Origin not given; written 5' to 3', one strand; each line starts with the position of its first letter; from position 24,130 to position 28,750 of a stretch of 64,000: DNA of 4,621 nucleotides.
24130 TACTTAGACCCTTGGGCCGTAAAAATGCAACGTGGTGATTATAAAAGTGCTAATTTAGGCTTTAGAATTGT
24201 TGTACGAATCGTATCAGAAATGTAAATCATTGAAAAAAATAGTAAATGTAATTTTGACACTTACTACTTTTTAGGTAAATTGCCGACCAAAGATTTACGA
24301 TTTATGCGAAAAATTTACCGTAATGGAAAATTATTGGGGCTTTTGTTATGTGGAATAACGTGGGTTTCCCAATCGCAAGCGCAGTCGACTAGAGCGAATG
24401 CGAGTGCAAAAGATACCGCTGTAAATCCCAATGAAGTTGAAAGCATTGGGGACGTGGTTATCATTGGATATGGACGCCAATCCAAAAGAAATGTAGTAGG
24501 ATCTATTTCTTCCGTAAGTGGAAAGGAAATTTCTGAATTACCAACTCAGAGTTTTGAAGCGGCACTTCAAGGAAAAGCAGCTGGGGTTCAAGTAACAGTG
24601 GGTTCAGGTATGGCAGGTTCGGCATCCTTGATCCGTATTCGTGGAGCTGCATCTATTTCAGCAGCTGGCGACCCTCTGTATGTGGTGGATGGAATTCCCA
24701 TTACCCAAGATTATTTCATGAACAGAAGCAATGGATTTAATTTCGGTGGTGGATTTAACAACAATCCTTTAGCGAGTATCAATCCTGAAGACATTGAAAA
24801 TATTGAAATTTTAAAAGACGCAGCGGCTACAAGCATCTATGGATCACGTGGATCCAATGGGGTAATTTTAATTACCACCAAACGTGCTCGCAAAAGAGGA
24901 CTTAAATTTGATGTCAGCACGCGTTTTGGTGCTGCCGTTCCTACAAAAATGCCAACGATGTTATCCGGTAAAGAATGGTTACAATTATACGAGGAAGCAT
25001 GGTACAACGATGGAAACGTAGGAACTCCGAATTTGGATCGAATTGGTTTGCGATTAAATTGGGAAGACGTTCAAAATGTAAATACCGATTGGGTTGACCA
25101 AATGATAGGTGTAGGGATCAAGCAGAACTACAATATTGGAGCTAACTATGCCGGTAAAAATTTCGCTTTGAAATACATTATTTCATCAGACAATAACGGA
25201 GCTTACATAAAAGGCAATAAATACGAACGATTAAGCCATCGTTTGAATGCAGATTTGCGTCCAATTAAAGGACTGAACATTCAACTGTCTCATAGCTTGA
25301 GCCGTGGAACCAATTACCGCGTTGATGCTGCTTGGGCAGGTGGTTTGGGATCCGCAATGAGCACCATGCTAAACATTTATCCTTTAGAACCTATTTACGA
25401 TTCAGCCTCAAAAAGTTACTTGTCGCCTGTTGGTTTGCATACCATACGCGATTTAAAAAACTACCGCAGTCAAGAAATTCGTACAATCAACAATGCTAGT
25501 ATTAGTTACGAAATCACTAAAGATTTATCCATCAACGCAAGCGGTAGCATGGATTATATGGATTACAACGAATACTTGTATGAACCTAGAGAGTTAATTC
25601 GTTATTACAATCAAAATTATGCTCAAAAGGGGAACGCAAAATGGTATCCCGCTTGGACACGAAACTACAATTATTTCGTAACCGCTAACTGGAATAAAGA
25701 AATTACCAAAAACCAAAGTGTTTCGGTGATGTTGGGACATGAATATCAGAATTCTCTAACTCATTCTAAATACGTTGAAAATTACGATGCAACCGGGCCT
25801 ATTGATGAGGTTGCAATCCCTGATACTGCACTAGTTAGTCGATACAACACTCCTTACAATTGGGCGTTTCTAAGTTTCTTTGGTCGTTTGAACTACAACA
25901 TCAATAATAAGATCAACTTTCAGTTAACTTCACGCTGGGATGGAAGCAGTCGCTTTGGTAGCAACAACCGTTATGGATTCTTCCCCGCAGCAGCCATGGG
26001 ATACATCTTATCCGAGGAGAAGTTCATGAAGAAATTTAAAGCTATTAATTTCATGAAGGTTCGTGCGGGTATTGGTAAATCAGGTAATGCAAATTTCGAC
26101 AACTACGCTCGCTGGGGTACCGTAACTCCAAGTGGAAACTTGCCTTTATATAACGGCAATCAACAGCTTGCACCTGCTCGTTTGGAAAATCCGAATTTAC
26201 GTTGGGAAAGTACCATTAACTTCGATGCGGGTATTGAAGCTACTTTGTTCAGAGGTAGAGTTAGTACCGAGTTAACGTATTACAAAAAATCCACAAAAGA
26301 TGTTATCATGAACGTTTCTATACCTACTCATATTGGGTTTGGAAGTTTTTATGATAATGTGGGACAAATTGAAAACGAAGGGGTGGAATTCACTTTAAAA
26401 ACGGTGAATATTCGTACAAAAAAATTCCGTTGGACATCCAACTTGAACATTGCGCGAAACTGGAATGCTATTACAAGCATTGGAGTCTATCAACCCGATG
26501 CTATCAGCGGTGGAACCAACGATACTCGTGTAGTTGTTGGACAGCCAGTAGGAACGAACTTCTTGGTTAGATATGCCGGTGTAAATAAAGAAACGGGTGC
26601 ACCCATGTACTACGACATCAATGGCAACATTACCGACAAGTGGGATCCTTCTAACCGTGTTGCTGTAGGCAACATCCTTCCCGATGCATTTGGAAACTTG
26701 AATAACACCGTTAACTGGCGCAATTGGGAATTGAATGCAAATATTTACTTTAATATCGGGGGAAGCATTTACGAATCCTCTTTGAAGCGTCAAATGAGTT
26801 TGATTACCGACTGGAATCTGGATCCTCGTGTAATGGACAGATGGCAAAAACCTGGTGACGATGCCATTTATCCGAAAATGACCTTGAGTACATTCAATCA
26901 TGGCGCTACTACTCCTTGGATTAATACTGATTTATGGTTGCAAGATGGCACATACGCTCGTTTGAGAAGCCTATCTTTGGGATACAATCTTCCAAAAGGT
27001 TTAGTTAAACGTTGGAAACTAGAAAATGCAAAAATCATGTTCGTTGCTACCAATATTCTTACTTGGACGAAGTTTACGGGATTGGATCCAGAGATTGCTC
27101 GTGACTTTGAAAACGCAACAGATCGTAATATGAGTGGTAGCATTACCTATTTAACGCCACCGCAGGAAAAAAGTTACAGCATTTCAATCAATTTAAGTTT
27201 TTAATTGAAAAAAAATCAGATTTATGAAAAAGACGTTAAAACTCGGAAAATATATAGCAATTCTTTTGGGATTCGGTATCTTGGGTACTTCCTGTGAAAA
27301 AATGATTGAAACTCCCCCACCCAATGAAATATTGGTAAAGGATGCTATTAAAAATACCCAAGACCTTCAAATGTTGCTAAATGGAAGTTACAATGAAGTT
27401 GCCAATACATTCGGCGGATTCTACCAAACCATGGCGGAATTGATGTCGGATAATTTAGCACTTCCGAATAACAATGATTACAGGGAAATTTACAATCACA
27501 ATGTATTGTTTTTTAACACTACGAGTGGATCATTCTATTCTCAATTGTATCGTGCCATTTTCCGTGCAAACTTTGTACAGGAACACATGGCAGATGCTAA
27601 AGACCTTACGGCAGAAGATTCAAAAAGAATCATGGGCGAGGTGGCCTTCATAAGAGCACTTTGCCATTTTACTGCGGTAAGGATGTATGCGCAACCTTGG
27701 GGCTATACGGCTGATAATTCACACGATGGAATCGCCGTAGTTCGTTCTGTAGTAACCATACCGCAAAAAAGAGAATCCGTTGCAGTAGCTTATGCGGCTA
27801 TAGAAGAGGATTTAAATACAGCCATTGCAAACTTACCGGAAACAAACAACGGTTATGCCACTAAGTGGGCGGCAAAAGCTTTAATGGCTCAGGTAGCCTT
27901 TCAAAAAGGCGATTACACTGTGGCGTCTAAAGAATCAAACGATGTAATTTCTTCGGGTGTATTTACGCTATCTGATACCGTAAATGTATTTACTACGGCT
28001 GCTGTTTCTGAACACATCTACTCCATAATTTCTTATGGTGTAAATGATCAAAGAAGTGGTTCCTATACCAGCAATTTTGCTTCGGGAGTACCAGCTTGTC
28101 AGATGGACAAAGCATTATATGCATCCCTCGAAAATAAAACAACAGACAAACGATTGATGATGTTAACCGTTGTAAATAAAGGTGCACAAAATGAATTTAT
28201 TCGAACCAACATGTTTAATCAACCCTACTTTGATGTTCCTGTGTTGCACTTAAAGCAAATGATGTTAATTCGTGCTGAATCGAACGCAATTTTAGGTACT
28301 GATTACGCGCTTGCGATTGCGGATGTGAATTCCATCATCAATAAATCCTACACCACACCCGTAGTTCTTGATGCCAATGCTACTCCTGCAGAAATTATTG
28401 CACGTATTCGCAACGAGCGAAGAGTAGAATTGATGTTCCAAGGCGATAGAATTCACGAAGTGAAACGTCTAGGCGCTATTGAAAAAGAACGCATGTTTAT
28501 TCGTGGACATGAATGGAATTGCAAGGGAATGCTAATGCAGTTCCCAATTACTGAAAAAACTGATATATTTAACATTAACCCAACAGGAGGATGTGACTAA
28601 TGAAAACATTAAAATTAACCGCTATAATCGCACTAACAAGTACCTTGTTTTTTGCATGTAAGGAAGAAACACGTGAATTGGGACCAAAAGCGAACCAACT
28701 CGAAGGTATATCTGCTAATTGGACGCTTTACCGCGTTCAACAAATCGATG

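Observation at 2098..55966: Exact 12-13-mer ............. recurs seven times on both strands, in three reading frames and in non-coding DNA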

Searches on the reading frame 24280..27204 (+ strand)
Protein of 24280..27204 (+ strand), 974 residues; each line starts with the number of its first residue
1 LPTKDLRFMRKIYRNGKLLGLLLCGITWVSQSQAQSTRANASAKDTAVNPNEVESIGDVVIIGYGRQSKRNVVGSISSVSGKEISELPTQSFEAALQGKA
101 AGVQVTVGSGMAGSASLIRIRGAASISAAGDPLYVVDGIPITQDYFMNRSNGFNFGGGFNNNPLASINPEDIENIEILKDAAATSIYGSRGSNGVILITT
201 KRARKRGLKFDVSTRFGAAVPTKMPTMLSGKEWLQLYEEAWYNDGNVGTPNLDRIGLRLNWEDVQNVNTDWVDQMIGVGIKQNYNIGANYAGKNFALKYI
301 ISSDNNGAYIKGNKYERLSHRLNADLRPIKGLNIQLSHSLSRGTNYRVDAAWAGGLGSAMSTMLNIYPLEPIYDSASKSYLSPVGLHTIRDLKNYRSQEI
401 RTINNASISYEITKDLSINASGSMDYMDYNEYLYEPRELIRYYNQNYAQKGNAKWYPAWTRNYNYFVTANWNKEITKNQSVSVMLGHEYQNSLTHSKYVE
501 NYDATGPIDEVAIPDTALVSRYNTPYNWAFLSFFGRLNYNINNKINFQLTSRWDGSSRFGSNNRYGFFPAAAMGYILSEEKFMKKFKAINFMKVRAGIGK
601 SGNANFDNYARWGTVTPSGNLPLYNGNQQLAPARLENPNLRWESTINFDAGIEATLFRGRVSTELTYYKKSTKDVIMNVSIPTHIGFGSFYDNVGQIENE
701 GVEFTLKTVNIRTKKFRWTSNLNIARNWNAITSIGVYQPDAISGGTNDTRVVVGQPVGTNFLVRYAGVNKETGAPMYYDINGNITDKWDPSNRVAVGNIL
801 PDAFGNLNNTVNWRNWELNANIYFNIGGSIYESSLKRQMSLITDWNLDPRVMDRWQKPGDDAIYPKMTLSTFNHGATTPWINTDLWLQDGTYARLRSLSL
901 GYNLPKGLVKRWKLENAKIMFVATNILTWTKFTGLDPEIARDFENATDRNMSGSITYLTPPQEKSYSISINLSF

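Call 61: search_protein_families(library=pfam, proteins=[window:24280-27204:+], max_evalue=0.00001)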
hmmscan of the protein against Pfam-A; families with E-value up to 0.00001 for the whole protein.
window:24280-27204:+ (974 aa): 1 family
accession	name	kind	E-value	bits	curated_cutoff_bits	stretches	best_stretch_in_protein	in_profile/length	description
PF07715.20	Plug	-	4.1e-21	75.9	23.9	1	69-195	2-107/107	TonB-dependent Receptor Plug Domain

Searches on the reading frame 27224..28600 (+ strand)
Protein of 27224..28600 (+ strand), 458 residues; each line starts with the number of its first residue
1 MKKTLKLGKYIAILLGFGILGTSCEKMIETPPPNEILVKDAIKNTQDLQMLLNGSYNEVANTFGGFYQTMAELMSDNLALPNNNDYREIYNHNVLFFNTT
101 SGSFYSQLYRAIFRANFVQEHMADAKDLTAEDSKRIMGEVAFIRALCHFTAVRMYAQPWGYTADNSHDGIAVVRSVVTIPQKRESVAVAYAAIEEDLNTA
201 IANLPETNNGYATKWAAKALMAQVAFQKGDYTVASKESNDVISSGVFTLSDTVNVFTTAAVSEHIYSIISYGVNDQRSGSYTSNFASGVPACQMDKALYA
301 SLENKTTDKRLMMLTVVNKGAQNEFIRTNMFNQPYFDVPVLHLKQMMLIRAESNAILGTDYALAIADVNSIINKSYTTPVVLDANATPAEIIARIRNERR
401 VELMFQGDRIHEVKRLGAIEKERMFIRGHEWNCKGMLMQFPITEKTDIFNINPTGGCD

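Call 61: search_protein_families(library=pfam, proteins=[window:27224-28600:+], max_evalue=0.00001)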
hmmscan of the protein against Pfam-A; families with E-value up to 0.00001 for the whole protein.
window:27224-28600:+ (458 aa): 2 families
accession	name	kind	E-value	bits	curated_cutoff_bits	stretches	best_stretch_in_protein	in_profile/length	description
PF14322.12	SusD-like_3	-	1.9e-20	74.4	27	1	41-224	15-189/191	Starch-binding associating with outer membrane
PF07980.17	SusD_RagB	-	3.6e-08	33.8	23.1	1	345-422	163-240/297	SusD family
